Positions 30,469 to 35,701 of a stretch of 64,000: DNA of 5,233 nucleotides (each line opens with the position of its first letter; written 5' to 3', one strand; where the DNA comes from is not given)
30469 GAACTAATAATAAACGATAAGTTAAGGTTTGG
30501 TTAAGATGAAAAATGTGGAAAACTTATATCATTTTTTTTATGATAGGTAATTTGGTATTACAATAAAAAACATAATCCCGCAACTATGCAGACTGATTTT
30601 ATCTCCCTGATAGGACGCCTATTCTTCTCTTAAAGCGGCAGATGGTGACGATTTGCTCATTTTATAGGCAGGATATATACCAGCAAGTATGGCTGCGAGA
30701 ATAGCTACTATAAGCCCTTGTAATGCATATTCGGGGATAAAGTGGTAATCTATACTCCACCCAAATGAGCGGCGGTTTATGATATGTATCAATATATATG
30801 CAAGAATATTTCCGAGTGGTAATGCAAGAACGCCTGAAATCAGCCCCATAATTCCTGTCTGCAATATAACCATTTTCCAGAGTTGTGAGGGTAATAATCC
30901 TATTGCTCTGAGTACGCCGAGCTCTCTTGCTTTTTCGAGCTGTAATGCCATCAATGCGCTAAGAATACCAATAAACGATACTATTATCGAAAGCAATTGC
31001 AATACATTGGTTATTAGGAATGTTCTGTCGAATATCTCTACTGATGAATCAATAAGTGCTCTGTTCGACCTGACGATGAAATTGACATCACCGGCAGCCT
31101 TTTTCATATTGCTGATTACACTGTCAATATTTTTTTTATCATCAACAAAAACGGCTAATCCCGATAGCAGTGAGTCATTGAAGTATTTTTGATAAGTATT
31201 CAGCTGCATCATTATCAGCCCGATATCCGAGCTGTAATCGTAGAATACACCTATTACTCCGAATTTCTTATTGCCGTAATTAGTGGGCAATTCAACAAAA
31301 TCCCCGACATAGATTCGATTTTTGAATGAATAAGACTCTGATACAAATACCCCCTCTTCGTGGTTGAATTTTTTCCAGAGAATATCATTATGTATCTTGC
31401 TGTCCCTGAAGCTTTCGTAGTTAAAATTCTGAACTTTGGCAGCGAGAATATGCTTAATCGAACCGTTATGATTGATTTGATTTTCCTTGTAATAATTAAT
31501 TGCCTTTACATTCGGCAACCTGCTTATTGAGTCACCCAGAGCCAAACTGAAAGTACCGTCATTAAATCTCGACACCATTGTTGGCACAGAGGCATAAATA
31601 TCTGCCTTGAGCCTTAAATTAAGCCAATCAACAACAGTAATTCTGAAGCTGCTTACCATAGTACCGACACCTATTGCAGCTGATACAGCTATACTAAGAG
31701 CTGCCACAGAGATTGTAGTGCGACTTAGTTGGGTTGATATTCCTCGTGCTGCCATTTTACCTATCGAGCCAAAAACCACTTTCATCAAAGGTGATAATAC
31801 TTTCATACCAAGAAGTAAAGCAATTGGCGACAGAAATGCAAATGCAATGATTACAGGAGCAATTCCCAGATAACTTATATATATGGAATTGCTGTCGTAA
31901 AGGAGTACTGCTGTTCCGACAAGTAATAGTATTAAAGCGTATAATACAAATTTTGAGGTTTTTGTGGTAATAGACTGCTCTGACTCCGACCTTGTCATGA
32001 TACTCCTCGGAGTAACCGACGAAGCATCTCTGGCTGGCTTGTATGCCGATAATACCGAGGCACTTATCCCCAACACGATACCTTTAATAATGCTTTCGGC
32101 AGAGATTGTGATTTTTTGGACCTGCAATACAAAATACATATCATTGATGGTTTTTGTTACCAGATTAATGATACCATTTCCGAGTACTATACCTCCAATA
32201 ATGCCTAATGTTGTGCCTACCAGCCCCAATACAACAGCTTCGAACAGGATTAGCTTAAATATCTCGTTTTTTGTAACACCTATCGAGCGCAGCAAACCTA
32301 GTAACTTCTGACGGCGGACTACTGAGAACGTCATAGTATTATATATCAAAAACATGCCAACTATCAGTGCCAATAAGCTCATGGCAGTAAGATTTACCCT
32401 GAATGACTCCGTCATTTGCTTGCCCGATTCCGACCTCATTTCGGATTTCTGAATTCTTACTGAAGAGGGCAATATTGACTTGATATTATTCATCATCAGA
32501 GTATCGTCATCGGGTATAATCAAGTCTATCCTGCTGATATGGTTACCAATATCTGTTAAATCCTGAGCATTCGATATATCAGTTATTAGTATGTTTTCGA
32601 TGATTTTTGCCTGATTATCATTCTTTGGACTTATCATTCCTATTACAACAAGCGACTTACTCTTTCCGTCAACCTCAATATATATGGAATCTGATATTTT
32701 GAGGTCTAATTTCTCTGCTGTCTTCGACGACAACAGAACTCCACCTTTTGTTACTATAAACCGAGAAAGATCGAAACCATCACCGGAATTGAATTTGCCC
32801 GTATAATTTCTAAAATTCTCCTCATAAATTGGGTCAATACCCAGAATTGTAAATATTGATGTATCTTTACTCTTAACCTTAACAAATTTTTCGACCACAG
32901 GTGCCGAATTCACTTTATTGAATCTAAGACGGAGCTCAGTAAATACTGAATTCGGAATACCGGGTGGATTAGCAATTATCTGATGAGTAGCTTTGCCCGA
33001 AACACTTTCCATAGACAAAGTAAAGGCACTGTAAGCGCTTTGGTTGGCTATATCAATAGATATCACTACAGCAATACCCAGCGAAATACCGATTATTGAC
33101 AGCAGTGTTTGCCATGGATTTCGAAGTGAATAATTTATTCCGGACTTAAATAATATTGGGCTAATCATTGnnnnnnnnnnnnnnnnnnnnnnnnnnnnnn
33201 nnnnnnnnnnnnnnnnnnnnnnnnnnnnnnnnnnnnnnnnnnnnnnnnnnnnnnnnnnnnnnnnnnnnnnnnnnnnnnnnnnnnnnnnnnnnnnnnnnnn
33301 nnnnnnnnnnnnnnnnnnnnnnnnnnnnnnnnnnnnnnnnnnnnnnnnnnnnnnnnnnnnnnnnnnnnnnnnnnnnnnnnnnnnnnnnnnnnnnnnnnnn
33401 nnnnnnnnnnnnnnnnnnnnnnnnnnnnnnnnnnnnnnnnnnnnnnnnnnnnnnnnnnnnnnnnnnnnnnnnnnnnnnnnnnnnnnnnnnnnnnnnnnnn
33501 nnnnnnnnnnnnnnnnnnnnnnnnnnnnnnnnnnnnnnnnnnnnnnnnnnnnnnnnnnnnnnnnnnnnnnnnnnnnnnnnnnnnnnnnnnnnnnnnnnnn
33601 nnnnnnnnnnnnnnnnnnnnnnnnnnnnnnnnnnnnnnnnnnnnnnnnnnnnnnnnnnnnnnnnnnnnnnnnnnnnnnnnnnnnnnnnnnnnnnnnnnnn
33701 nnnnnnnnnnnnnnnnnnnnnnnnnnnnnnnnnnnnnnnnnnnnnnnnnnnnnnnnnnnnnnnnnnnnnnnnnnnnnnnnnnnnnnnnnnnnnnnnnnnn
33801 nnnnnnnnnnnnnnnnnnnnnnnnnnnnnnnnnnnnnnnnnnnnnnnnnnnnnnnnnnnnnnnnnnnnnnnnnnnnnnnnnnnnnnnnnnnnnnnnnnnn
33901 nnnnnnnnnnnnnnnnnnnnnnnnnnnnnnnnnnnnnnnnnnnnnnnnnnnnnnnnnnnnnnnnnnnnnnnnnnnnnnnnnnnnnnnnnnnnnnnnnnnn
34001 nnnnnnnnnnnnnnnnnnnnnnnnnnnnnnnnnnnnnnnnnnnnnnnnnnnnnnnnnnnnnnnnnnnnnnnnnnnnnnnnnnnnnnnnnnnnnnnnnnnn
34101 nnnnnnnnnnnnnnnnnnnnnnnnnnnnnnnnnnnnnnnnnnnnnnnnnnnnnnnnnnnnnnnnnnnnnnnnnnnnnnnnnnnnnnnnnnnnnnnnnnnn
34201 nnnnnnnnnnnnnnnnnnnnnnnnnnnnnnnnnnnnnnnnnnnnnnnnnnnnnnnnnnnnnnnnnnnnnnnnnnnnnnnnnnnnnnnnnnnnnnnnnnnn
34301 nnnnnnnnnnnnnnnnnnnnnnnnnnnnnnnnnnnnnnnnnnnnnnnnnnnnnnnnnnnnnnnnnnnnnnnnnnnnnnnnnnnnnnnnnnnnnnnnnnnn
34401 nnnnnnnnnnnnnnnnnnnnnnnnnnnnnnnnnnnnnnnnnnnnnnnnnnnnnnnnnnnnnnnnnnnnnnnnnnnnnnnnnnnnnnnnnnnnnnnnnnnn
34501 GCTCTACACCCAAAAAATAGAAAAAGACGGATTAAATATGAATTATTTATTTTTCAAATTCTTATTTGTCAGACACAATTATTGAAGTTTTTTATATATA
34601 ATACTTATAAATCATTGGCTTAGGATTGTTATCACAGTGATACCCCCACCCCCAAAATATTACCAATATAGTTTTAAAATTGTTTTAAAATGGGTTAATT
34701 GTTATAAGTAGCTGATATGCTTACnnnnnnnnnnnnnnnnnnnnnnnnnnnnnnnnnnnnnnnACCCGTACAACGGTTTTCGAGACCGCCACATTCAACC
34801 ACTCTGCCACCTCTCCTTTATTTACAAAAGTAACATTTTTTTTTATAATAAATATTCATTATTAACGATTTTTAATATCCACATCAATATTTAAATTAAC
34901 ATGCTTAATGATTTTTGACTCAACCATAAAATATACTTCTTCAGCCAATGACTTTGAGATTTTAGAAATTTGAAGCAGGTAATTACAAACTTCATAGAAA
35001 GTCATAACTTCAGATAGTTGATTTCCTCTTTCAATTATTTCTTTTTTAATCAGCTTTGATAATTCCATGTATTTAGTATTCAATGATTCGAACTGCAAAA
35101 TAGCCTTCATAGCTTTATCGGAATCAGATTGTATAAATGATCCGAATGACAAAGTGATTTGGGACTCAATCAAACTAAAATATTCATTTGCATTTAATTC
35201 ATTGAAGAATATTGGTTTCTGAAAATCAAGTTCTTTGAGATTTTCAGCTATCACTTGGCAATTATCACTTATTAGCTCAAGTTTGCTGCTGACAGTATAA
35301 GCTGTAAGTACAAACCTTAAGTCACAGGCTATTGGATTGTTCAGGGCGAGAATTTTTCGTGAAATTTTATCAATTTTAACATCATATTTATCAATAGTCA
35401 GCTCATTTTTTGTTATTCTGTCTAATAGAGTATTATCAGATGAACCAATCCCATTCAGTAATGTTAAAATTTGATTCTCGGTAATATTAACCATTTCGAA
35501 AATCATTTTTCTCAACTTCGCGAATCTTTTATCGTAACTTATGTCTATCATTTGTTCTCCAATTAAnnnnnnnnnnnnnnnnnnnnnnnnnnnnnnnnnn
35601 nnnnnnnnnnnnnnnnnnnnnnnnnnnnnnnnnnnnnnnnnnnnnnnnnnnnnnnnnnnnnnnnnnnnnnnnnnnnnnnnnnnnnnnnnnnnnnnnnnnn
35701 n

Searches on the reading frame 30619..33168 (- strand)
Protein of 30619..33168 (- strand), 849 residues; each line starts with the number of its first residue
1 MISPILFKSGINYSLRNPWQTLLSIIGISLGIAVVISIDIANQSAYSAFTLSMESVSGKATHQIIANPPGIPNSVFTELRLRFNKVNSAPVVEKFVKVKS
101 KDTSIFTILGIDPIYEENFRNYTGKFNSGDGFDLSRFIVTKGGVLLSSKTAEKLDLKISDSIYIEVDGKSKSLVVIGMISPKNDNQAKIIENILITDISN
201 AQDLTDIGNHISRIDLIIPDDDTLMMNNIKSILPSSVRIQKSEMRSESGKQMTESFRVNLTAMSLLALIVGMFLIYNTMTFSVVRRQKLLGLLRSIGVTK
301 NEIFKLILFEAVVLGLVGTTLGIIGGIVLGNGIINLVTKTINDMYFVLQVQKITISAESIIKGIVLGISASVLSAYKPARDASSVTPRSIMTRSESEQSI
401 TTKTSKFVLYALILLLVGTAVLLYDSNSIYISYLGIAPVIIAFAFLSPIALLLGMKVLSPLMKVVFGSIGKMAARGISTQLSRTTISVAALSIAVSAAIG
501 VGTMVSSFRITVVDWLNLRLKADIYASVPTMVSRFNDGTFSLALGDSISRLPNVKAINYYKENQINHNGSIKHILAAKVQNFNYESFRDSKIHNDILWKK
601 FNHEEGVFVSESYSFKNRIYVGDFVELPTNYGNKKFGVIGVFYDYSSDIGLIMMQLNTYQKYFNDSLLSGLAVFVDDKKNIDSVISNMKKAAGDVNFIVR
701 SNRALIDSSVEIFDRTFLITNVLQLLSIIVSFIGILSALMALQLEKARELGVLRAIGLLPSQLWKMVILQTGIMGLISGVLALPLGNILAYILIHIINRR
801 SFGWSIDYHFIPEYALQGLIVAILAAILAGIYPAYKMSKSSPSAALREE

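Call 57: search_protein_families(library=pfam, proteins=[window:30619-33168:-], max_evalue=0.00001)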
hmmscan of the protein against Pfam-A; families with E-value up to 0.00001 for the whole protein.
window:30619-33168:- (849 aa): 2 families
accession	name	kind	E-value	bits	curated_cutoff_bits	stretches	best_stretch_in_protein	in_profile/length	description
PF02687.27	FtsX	-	3.5e-33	114.6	25.5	2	725-842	5-120/120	FtsX-like permease C-terminal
PF12704.14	MacB_PCD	-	6.6e-17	62.9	27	2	21-220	1-193/207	MacB-like periplasmic core domain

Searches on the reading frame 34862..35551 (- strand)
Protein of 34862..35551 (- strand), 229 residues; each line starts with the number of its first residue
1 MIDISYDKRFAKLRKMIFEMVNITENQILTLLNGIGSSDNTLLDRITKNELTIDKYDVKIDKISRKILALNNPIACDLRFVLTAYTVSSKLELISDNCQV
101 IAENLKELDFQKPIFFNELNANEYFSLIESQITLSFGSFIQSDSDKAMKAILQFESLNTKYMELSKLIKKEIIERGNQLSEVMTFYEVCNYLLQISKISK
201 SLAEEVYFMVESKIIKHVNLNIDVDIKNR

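Call 57: search_protein_families(library=pfam, proteins=[window:34862-35551:-], max_evalue=0.00001)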
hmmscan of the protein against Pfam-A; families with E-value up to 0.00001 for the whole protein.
window:34862-35551:- (229 aa): 1 family
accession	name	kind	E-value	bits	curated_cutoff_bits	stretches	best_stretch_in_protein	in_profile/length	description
PF01895.24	PhoU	-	5.1e-17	62.5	23.5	1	19-104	3-88/89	PhoU domain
